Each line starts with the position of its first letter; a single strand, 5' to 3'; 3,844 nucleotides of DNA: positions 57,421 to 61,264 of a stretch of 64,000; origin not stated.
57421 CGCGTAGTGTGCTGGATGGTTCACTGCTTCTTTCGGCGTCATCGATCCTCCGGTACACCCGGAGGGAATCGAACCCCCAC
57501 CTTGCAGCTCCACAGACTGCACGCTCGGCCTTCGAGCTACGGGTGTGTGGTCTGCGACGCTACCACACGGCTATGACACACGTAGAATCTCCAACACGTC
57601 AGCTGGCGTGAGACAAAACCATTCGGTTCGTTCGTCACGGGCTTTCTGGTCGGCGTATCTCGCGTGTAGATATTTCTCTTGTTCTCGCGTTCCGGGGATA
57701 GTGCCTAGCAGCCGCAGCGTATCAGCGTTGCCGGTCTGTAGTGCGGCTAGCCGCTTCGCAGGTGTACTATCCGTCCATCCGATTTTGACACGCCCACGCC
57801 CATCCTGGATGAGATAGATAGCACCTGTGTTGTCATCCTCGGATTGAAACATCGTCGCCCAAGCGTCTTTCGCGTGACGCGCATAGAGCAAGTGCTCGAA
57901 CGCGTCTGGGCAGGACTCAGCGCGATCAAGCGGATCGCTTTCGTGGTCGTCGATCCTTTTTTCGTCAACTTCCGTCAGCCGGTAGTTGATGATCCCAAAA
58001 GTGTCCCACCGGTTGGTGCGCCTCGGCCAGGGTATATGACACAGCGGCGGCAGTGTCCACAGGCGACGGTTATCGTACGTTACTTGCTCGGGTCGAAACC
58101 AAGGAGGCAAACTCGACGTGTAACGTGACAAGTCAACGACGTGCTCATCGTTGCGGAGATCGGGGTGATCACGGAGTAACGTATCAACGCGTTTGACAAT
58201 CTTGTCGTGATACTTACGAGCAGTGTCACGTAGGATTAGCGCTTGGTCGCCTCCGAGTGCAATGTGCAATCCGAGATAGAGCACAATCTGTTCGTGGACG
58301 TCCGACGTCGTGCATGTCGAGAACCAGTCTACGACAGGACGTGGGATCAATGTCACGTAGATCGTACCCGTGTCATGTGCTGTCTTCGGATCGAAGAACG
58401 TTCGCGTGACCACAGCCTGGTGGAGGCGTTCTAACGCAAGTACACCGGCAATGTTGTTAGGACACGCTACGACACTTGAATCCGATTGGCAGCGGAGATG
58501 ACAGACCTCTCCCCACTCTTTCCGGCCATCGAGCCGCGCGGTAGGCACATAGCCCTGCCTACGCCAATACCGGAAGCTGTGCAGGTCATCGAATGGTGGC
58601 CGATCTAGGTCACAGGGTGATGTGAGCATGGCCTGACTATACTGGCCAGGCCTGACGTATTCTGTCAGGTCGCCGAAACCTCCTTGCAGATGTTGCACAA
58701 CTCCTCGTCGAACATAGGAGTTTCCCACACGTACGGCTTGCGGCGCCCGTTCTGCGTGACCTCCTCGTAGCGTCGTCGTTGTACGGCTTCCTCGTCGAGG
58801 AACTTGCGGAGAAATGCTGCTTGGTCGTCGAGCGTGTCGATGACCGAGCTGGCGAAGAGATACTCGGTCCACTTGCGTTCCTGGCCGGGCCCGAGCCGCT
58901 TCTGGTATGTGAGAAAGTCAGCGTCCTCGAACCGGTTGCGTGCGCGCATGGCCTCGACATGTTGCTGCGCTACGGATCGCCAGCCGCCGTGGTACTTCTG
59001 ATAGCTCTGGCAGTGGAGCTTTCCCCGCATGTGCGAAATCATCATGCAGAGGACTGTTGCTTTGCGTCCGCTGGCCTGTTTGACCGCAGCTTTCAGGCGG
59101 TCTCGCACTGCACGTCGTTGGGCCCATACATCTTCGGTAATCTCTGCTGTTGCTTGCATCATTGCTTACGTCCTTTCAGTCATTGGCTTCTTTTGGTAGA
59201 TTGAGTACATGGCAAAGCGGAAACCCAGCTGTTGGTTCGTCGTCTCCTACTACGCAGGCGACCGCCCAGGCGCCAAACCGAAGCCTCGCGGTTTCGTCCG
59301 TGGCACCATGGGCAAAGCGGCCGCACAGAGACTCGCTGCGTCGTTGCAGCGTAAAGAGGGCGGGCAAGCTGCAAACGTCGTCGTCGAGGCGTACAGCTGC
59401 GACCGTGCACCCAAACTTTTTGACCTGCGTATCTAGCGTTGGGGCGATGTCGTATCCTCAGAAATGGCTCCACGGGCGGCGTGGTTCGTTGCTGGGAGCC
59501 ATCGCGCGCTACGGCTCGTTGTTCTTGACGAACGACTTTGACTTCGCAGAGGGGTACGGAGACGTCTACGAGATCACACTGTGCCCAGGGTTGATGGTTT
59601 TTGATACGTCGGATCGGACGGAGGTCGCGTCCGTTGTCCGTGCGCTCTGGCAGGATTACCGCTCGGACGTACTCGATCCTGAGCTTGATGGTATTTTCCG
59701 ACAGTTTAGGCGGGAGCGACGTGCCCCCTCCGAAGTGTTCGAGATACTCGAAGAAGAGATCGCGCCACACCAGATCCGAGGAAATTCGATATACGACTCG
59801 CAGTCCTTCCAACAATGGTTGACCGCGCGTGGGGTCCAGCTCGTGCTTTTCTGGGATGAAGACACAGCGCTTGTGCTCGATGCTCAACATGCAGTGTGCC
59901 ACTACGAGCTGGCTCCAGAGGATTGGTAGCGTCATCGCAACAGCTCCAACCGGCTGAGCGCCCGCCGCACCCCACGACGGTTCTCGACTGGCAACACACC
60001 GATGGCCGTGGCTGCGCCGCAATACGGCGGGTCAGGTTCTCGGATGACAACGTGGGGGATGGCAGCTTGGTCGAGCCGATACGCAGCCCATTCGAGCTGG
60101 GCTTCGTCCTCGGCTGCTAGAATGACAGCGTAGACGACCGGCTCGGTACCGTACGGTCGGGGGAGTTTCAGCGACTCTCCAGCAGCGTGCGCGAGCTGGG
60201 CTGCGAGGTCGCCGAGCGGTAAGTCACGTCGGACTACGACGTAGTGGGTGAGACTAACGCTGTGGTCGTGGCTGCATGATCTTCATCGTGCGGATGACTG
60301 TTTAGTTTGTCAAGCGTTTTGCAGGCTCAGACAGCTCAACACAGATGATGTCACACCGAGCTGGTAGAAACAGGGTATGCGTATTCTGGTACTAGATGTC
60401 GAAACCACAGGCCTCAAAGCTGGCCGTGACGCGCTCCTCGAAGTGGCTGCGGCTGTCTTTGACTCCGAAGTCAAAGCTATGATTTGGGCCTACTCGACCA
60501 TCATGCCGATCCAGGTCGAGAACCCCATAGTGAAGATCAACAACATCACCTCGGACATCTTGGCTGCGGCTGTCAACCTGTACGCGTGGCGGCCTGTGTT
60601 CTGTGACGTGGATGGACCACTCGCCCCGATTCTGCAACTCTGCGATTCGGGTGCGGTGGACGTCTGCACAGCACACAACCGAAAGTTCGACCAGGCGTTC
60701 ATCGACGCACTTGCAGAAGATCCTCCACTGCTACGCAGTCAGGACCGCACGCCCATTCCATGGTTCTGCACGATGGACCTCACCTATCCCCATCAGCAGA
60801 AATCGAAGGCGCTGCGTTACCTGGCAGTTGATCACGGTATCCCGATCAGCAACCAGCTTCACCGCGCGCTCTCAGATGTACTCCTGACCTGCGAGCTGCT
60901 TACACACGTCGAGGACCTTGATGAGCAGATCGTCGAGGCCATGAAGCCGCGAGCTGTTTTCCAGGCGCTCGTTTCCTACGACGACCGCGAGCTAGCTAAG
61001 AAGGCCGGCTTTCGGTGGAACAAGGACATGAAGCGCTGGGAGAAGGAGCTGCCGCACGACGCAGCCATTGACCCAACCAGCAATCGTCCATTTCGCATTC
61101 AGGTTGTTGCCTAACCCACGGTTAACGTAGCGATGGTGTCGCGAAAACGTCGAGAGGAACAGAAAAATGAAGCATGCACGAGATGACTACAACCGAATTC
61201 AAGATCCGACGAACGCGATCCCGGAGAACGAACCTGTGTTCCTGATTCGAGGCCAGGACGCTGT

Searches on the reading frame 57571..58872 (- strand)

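Call 9: search_protein_families(library=phrogs, proteins=[window:57571-58872:-], max_evalue=0.001)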
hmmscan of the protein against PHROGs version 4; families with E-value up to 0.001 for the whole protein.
window:57571-58872:- (433 aa): 2 families
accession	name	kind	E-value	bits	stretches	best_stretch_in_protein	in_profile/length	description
phrog_8130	-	unknown function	1.1e-14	55.4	1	341-431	172-260/434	-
phrog_4284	-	unknown function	1.9e-10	41.8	1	343-431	78-163/171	-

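Call 86: search_protein_families(library=pfam, proteins=[window:57571-58872:-], max_evalue=0.001)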
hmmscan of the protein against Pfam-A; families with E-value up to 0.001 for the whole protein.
window:57571-58872:- (433 aa): 2 families
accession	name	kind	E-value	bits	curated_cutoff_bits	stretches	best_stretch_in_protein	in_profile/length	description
PF13455.12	MUG113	-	5.1e-12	46.6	22.3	1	362-431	1-71/73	Meiotically up-regulated gene 113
PF10544.15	T5orf172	-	5.3e-09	36.9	20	1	351-431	2-98/101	T5orf172 domain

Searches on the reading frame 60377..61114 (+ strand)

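Call 9: search_protein_families(library=phrogs, proteins=[window:60377-61114:+], max_evalue=0.001)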
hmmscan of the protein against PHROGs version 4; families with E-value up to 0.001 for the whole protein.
window:60377-61114:+ (245 aa): 3 families
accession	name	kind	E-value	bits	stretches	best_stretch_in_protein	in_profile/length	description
phrog_192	-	DNA, RNA and nucleotide metabolism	2.2e-24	87.5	1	1-204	106-297/397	DNA polymerase exonuclease subunit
phrog_14632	-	DNA, RNA and nucleotide metabolism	3.5e-06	27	1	4-66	85-147/380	DNA polymerase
phrog_17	-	DNA, RNA and nucleotide metabolism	0.00073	18.6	1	1-179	670-825/1445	DNA polymerase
